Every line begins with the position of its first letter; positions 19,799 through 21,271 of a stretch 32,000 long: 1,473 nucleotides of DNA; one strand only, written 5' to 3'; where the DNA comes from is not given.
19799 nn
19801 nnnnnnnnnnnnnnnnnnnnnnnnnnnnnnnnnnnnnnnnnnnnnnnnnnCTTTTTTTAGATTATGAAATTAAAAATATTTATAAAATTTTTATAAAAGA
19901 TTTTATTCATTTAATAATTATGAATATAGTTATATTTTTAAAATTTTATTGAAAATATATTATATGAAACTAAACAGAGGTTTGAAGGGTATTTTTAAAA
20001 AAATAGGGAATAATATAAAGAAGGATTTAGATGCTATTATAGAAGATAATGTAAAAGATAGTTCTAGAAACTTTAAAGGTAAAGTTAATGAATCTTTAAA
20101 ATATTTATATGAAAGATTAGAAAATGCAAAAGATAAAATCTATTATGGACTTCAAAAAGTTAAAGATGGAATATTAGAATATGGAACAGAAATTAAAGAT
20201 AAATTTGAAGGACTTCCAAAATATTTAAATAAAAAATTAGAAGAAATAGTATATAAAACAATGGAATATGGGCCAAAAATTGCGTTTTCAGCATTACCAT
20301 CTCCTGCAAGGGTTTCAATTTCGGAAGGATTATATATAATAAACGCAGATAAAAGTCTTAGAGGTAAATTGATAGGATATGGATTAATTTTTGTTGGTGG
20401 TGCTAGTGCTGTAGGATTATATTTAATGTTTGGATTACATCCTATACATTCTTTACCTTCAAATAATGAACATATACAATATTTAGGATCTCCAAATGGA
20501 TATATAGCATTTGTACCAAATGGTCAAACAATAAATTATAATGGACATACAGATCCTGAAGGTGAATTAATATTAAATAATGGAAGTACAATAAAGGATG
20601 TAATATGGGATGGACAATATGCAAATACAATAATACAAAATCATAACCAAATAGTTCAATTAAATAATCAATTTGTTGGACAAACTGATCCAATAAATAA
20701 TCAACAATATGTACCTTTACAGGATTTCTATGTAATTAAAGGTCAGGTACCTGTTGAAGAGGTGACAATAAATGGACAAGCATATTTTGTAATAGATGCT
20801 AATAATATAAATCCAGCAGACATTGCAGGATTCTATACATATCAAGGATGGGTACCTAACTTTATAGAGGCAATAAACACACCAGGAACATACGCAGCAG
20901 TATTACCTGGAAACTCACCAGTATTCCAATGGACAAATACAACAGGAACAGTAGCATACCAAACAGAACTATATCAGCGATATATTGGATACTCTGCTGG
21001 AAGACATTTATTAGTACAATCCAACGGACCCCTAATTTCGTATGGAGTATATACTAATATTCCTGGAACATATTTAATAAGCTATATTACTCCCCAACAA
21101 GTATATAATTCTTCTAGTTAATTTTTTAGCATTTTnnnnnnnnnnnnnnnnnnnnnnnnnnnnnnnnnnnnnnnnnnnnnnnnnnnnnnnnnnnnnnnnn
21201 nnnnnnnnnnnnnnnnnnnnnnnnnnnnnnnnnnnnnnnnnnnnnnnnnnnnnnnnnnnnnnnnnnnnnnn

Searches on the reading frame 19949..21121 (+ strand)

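Call 38: search_protein_families(library=pfam, max_evalue=1, proteins=[window:19949-21121:+])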
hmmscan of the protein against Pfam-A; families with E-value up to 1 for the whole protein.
window:19949-21121:+ (390 aa): 1 family
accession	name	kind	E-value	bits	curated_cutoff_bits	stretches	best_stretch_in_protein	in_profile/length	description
PF22292.1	DUF6965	-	0.11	12.9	25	0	113-141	10-38/66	Domain of unknown function (DUF6965)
